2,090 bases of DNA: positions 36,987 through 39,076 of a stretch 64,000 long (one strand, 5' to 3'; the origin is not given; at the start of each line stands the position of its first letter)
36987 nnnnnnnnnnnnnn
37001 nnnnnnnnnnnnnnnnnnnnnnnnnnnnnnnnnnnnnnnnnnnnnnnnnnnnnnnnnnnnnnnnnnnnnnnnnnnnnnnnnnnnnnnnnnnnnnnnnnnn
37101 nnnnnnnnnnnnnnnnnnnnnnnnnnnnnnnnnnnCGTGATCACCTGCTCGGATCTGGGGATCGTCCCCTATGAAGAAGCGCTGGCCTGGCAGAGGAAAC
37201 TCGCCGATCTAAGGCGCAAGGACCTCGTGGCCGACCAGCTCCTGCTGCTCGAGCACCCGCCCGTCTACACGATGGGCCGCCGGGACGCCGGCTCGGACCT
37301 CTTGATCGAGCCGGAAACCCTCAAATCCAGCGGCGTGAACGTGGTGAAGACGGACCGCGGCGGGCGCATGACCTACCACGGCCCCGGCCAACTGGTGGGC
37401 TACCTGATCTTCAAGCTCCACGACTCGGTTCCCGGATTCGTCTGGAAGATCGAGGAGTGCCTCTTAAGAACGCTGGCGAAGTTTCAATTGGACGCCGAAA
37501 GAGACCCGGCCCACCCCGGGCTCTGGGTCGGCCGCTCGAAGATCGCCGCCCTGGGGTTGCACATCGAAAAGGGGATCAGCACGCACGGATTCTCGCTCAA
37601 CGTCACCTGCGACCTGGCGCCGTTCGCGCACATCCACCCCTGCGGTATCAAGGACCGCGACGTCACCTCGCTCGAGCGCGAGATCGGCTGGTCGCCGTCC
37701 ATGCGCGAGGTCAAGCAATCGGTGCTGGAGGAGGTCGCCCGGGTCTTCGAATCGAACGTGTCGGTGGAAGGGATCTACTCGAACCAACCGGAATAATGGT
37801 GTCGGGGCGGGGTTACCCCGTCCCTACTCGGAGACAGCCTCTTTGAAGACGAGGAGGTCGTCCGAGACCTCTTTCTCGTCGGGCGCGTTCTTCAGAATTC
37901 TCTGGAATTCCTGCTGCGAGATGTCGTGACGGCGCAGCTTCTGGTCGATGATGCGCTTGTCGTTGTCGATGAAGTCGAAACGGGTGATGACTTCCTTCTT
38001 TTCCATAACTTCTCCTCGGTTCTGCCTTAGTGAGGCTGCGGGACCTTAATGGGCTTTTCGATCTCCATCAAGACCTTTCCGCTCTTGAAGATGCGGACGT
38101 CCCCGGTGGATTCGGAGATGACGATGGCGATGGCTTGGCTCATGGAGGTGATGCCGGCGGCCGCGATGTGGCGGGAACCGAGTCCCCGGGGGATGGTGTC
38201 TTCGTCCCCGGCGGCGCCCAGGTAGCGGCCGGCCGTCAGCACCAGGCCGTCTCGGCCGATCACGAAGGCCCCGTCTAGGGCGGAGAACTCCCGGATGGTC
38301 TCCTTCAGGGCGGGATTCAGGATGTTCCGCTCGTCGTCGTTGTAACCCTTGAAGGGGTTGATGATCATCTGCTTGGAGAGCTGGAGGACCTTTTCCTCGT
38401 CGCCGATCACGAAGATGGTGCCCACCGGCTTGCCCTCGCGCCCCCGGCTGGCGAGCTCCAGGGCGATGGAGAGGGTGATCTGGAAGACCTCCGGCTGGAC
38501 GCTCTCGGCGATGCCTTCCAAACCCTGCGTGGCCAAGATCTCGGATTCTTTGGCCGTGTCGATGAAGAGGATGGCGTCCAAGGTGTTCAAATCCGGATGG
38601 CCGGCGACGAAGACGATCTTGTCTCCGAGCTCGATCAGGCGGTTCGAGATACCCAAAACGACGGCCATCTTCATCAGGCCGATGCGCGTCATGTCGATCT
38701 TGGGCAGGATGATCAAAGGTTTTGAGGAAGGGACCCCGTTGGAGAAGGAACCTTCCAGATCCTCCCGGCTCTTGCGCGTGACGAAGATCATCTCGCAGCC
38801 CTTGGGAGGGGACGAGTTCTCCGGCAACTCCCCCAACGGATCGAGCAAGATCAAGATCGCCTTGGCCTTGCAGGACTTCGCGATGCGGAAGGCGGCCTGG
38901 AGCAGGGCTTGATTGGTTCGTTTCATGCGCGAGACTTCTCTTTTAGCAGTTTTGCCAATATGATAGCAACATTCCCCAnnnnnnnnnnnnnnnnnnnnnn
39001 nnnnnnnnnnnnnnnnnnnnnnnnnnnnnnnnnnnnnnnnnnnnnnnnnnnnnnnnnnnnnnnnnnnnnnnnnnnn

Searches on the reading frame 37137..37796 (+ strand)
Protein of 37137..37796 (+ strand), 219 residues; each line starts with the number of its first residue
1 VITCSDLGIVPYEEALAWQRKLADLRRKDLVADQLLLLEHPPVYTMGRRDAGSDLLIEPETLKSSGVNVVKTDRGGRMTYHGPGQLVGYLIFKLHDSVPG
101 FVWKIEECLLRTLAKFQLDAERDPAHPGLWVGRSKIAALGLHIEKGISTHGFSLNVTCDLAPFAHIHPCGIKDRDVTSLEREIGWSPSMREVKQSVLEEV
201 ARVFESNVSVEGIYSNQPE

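Call 41: search_protein_families(library=pfam, proteins=[window:37137-37796:+], max_evalue=0.00001)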
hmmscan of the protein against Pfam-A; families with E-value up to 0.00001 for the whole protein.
window:37137-37796:+ (219 aa): 1 family
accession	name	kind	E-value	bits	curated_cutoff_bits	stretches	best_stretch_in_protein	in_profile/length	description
PF21948.1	LplA-B_cat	-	1.3e-45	156.3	27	1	11-200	1-199/200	Lipoyl protein ligase A/B catalytic domain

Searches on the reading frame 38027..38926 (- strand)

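Call 44: search_protein_families(library=pfam, proteins=[window:38027-38926:-], max_evalue=0.00001)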
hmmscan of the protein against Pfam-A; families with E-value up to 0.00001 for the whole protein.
window:38027-38926:- (299 aa): 2 families
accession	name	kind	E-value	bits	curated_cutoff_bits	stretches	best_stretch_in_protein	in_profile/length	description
PF02457.21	DAC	-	3.1e-22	78.8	27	1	159-284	3-118/119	DisA bacterial checkpoint controller nucleotide-binding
PF21755.2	DacZ_P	-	5.4e-09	36.2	27.4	1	5-127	2-120/125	Probable sensor domain DacZ_P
